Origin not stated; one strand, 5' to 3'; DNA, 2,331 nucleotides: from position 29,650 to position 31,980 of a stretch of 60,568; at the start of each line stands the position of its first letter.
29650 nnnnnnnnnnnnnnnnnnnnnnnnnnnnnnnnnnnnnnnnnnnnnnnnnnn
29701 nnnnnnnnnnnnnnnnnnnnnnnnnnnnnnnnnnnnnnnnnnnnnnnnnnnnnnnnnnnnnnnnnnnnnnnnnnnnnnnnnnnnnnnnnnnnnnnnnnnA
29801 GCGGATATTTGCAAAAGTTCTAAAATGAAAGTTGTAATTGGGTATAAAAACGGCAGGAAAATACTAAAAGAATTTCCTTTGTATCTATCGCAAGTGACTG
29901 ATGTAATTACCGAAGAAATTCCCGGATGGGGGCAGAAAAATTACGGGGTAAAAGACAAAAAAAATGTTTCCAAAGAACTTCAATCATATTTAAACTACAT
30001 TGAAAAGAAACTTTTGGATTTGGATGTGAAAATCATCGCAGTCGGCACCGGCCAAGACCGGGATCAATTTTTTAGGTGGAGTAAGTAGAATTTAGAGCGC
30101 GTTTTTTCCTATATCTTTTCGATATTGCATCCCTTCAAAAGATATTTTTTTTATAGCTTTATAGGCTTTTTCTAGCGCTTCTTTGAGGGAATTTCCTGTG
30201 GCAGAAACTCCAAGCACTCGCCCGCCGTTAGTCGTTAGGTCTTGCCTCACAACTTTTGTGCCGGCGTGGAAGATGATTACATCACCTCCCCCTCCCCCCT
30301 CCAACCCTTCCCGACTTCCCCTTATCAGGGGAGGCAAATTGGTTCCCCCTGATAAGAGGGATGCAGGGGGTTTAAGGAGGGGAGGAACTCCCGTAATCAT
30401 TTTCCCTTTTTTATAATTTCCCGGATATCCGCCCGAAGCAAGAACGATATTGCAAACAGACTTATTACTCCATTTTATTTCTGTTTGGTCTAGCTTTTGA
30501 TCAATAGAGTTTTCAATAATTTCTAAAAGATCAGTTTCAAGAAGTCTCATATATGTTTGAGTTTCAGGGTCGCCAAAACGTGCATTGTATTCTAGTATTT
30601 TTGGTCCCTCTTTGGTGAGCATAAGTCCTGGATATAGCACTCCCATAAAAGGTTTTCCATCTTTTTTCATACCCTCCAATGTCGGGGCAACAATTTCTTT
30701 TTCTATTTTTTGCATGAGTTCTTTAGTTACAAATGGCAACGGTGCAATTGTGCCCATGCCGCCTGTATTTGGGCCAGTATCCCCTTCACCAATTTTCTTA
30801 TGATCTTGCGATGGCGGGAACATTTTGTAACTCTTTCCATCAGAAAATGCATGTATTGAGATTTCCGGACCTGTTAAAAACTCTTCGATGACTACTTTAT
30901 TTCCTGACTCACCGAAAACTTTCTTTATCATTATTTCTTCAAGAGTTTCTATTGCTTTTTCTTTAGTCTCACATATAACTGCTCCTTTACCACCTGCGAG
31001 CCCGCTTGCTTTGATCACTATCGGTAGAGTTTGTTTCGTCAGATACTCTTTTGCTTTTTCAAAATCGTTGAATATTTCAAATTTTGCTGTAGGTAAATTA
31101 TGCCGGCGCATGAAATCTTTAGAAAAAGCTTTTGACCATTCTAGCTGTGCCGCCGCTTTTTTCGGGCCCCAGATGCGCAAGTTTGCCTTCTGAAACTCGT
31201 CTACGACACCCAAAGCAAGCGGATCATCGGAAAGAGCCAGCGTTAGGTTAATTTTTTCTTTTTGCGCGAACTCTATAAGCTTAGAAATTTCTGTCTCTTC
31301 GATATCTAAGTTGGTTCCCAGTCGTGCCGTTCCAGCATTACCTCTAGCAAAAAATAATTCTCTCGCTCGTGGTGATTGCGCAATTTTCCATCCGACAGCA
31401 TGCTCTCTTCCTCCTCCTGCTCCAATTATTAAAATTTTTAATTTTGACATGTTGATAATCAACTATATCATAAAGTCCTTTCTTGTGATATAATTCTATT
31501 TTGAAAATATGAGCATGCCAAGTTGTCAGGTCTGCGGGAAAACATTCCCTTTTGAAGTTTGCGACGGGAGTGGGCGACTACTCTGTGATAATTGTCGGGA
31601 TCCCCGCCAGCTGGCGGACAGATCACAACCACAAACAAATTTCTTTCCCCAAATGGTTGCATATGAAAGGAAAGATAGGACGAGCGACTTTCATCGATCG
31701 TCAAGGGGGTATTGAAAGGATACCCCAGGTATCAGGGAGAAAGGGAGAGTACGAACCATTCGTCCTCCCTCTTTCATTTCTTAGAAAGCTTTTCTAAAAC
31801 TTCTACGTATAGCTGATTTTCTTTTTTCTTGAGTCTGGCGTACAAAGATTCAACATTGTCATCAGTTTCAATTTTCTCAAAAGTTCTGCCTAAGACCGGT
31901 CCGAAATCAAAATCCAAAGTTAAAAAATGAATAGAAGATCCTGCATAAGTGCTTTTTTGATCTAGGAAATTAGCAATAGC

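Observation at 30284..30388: ~105-bp composite palindromic element inserted in frame inside purD, adding ~30 residues next to the conserved FHAGT motif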

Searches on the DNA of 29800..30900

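Call 56: search_rna_families(source=window, start=29800, end=30900, threshold=evalue, max_evalue=1)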
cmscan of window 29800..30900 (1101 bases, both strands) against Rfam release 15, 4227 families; matches with E-value up to 1: 4.
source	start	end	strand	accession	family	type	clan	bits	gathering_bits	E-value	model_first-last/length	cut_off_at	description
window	30286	30387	-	RF01064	mir-253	Gene; miRNA;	-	27.2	72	0.0049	1-98/98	no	mir-253 microRNA precursor family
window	30294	30381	-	RF03764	mir-647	Gene; miRNA;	-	24.2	93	0.19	1-86/86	no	mir-647 microRNA precursor family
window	30281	30388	-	RF03301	mir-3154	Gene; miRNA;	-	23.3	64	0.096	1-86/86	no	mir-3154 microRNA precursor family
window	30293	30383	-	RF00767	mir-150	Gene; miRNA;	-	20.8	55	0.23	1-82/82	no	mir-150 microRNA precursor family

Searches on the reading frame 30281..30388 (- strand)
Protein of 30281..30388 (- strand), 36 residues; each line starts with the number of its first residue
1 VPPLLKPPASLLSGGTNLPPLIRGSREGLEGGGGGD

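Call 84: search_protein_representatives(protein=window:30281-30388:-)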
Query: 36 residues. Proteins with E-value up to 0.001 (for the whole library): 0; up to 1e-10: 0; up to 1e-30: 0. The best 0 are listed.

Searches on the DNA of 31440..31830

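Call 67: search_rna_families(source=window, start=31440, end=31830, threshold=evalue, max_evalue=5)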
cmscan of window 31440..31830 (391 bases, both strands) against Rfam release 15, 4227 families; matches with E-value up to 5: 1.
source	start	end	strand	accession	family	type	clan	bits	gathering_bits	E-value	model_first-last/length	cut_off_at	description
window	31738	31776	-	RF03623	mir-1252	Gene; miRNA;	-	16.8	70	4.3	1-65/65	no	mir-1252 microRNA precursor family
